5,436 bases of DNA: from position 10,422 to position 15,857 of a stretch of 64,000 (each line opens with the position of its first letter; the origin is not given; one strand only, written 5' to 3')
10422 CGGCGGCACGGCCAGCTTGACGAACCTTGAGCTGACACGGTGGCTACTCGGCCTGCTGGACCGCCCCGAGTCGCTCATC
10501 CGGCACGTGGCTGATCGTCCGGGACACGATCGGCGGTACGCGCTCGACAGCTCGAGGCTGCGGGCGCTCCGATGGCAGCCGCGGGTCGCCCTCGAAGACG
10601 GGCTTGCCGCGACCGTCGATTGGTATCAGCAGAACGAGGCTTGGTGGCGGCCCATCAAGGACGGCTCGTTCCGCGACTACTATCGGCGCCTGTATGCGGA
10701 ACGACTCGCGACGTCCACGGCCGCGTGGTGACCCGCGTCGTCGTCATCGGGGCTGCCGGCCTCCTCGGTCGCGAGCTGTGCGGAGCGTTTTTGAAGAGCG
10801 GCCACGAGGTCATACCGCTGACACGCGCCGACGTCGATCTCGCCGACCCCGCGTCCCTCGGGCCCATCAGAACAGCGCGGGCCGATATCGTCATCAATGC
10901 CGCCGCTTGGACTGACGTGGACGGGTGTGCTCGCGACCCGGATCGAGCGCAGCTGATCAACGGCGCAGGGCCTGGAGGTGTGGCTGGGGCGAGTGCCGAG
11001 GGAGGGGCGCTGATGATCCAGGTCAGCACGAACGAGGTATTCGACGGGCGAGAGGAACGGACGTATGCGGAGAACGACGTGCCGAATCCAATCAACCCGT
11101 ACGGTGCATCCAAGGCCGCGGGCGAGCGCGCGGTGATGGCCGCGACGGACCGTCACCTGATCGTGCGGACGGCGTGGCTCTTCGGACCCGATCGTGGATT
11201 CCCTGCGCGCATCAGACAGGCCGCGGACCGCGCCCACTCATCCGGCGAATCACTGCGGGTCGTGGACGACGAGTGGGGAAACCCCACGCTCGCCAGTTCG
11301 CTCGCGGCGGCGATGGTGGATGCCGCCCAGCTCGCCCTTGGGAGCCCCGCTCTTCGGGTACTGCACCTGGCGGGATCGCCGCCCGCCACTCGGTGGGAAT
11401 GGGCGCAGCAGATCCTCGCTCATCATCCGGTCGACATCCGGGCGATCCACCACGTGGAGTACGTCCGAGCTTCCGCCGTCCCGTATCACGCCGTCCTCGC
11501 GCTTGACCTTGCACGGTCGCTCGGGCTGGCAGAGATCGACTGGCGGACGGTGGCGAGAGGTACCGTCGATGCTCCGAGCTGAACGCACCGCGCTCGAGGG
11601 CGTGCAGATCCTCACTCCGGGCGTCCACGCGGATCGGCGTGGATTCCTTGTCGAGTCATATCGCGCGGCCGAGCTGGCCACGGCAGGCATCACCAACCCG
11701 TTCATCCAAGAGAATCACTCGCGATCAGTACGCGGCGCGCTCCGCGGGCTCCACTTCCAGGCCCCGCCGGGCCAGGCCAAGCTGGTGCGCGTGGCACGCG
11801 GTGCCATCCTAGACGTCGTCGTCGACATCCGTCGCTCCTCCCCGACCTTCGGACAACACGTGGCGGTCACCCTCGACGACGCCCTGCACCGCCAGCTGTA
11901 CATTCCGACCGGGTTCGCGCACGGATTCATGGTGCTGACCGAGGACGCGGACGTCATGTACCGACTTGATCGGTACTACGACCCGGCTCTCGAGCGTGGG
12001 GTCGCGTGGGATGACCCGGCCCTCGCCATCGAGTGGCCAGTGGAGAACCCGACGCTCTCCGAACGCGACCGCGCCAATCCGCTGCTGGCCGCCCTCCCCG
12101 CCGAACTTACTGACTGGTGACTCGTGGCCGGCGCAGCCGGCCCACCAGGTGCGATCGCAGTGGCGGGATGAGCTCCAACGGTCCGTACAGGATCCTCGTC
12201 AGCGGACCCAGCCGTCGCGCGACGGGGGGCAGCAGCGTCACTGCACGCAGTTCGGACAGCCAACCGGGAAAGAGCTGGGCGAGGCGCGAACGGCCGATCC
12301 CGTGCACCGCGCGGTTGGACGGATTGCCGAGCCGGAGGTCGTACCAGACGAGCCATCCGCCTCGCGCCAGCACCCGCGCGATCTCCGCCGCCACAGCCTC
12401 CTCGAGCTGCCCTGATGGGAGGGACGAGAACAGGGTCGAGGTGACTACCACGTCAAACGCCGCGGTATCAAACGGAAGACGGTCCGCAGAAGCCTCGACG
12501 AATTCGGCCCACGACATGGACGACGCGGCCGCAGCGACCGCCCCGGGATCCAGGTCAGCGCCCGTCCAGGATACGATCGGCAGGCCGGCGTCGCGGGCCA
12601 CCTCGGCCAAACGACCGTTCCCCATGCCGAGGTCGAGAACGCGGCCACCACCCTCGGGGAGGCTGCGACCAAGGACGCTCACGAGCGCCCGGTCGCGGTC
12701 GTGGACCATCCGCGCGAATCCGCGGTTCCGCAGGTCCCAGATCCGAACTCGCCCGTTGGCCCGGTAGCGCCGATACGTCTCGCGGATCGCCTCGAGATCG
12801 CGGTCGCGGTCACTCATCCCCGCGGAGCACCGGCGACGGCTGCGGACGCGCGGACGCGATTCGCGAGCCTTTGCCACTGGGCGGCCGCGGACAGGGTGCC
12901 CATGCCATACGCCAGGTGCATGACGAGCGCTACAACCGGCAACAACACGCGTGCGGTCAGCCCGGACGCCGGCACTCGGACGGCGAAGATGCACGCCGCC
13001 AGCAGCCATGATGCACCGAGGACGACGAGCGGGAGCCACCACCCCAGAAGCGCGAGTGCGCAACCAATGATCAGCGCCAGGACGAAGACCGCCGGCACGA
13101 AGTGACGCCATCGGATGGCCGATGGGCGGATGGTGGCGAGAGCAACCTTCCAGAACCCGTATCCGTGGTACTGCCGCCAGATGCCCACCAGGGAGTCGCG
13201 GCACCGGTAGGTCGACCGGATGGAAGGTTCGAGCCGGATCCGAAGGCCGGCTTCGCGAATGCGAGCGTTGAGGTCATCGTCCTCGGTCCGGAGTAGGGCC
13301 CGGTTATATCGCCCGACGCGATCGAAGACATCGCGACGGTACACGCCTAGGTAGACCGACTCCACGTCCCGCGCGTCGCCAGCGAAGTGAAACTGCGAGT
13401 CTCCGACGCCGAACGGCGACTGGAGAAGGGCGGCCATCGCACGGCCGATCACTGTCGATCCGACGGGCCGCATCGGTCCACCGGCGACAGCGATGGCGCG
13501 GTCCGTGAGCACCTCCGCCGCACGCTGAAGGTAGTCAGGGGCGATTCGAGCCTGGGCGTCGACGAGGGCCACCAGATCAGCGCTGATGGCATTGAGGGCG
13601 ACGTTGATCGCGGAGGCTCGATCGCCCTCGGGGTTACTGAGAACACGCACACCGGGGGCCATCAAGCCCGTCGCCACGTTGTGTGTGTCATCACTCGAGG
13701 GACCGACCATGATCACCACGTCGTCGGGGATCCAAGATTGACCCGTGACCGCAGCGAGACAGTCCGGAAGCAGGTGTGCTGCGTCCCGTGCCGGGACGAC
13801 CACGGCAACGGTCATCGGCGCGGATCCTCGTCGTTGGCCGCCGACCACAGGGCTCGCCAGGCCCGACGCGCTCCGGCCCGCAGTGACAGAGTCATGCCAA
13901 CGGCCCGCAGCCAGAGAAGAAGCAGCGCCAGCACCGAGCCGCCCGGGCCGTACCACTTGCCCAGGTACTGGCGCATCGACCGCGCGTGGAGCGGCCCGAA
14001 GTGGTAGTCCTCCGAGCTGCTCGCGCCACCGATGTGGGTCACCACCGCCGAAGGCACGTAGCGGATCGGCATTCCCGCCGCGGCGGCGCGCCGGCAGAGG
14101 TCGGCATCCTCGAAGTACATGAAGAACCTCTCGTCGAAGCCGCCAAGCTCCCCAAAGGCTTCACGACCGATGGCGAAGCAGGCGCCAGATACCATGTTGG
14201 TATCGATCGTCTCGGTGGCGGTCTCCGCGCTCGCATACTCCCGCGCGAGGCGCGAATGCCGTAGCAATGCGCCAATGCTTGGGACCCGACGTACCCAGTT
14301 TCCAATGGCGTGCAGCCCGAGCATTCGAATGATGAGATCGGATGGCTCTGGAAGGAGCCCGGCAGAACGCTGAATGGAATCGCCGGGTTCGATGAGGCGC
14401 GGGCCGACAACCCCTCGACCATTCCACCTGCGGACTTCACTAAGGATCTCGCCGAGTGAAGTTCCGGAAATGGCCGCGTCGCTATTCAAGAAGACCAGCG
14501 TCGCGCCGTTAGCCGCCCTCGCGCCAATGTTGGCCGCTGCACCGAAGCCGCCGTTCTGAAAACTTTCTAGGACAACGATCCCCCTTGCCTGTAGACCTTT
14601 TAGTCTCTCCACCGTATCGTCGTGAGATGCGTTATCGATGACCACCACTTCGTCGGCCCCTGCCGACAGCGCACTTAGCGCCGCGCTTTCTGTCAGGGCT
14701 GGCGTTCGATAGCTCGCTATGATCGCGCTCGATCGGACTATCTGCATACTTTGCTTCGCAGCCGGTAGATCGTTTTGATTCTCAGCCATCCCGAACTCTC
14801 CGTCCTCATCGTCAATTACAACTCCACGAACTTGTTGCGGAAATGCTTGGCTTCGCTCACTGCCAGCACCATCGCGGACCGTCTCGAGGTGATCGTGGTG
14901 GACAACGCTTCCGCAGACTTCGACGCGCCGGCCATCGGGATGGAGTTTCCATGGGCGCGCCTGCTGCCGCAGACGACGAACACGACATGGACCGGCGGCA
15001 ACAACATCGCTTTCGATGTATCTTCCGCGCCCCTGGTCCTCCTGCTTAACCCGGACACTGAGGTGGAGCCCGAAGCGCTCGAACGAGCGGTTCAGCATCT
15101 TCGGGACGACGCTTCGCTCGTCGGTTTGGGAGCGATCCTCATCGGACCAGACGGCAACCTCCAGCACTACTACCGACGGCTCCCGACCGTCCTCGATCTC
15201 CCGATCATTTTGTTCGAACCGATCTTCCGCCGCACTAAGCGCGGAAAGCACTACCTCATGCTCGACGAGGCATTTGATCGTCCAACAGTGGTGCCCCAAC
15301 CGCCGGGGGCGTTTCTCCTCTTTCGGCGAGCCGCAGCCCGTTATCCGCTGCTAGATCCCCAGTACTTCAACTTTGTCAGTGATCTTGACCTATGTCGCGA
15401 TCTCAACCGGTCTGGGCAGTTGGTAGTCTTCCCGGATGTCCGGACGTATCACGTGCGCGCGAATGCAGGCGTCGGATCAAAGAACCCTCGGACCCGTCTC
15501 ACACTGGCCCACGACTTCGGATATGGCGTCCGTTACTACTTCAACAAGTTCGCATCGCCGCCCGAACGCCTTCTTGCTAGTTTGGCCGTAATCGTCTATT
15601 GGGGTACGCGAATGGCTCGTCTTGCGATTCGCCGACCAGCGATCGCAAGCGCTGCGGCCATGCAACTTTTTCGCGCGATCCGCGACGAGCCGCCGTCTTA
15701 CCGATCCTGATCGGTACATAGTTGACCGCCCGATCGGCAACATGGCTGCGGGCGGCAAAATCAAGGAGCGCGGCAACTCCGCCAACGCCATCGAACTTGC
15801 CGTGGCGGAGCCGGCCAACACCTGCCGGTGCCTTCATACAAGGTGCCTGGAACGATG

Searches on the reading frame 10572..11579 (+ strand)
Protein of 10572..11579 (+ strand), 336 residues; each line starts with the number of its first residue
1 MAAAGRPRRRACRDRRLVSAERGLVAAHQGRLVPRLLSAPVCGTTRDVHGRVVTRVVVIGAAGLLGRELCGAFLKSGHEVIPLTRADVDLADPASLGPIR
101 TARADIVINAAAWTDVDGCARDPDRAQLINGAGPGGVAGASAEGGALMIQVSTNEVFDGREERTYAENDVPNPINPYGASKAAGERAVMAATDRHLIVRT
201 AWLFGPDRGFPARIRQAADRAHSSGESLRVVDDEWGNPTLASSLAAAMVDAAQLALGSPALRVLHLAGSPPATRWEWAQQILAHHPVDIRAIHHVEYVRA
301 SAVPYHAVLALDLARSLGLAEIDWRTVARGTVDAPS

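Call 26: search_protein_families(library=pfam, proteins=[window:10572-11579:+], max_evalue=0.001)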
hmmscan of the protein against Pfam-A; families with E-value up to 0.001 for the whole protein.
window:10572-11579:+ (336 aa): 5 families
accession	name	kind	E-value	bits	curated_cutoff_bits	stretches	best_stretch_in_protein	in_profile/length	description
PF04321.23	RmlD_sub_bind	-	3.7e-65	220.3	27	1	55-328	2-278/287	RmlD substrate binding domain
PF01370.27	Epimerase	-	1.8e-21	77.1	20.9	1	56-231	1-202/240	NAD dependent epimerase/dehydratase family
PF16363.11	GDP_Man_Dehyd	-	9.7e-10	38.8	27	1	87-193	58-169/332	GDP-mannose 4,6 dehydratase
PF01073.25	3Beta_HSD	-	7.5e-05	22.3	22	0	101-252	64-229/280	3-beta hydroxysteroid dehydrogenase/isomerase family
PF07993.18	NAD_binding_4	-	0.00033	20.3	20.1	0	102-200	87-204/258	Male sterility protein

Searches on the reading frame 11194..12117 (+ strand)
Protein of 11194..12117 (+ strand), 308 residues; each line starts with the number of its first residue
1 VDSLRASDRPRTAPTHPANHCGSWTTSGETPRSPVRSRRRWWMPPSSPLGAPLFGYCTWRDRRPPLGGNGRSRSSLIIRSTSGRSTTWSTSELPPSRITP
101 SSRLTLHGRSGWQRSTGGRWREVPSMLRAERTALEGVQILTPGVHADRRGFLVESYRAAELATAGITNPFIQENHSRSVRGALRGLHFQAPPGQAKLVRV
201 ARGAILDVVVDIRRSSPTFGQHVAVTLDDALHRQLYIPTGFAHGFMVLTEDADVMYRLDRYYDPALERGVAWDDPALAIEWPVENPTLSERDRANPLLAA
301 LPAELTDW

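Call 26: search_protein_families(library=pfam, proteins=[window:11194-12117:+], max_evalue=0.001)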
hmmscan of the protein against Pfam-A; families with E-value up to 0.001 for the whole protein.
window:11194-12117:+ (308 aa): 1 family
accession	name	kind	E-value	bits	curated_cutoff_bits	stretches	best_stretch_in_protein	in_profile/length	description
PF00908.23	dTDP_sugar_isom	-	4.9e-66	222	27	1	132-299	2-167/168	dTDP-4-dehydrorhamnose 3,5-epimerase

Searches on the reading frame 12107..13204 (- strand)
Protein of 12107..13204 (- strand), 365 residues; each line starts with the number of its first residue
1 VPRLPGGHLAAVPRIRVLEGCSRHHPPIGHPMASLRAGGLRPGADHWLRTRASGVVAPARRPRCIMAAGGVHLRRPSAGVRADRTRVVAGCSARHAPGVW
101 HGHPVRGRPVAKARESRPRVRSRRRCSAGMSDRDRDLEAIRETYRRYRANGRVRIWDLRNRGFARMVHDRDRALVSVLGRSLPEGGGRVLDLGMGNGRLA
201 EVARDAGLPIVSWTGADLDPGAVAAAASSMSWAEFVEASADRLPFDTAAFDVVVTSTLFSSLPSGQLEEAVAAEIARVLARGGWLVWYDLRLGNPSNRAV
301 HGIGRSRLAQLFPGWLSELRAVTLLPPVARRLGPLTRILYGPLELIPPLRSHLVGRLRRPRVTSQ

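Call 26: search_protein_families(library=pfam, proteins=[window:12107-13204:-], max_evalue=0.001)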
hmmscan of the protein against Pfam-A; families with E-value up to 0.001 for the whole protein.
window:12107-13204:- (365 aa): 5 families
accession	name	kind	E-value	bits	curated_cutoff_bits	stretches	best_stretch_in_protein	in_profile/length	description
PF13649.12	Methyltransf_25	-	2.3e-14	54.3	27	1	189-283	1-97/97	Methyltransferase domain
PF08241.18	Methyltransf_11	-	3.5e-14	53.6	21.2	1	190-286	1-94/95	Methyltransferase domain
PF13489.12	Methyltransf_23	-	1.5e-07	31.7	27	1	167-287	2-116/164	Methyltransferase domain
PF08242.18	Methyltransf_12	-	3e-07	31.5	30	1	190-285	1-98/98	Methyltransferase domain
PF13847.12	Methyltransf_31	-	1.2e-05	25.5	27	1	185-291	3-113/145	Methyltransferase domain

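Call 46: search_protein_families(library=ncbifam, proteins=[window:12107-13204:-], max_evalue=0.00001)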
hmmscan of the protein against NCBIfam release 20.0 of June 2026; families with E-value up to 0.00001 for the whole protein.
window:12107-13204:- (365 aa): 7 families
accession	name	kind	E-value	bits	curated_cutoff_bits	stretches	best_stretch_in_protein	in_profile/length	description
NF045667.1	MTase_DVU1556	equivalog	1.6e-14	53.9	155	1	184-299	21-131/213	DVU_1556 family methyltransferase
NF043040.1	corrin_prot_MT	hypoth_equivalog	9.9e-11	41.5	180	1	181-308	37-169/216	corrinoid protein-associated methyltransferase CpaM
NF041537.1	ArsM_AhpD_UU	exception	1.3e-08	34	510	1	185-293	76-186/345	arsenite methyltransferase/AhpD domain selenoprotein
NF045825.1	FAmtase_mtf2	equivalog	2.1e-08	33.7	400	1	186-292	59-163/248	fatty-acid O-methyltransferase Mtf2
NF045823.1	PthPhpthDimycoMt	equivalog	1.2e-07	31.2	300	1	186-293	67-172/256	phthiotriol/phenolphthiotriol dimycocerosates methyltransferase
NF004851.0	PRK06202.1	equivalog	1.6e-07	31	243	1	123-271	10-151/237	hypothetical protein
TIGR01934.1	MenG_MenH_UbiE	subfamily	5.2e-06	25.9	158.35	0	184-289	38-143/223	ubiquinone/menaquinone biosynthesis methyltransferase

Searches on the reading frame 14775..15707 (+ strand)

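Call 26: search_protein_families(library=pfam, proteins=[window:14775-15707:+], max_evalue=0.001)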
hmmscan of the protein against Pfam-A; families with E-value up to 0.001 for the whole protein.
window:14775-15707:+ (311 aa): 2 families
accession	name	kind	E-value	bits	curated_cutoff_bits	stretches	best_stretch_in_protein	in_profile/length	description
PF00535.33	Glycos_transf_2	-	3.2e-16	60.2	23.3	1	9-156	1-132/168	Glycosyl transferase family 2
PF13641.12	Glyco_tranf_2_3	-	1.2e-08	35.8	27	1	6-230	1-215/230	Glycosyltransferase like family 2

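Call 46: search_protein_families(library=ncbifam, proteins=[window:14775-15707:+], max_evalue=0.00001)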
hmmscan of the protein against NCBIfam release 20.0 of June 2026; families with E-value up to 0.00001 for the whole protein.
window:14775-15707:+ (311 aa): 3 families
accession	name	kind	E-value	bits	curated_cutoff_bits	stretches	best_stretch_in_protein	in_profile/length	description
NF041875.1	EPS_EpsD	equivalog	2.1e-11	43.8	370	1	8-129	1-124/325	exopolysaccharide biosynthesis glycosyltransferase EpsD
NF050050.1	ProtGlycPglI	equivalog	1e-06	28.4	500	1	6-131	2-129/306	GalNAc(5)-diNAcBac-PP-undecaprenol beta-1,3-glucosyltransferase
NF007482.0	PRK10073.1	equivalog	2.1e-06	27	423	1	4-105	4-106/334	glycosyltransferase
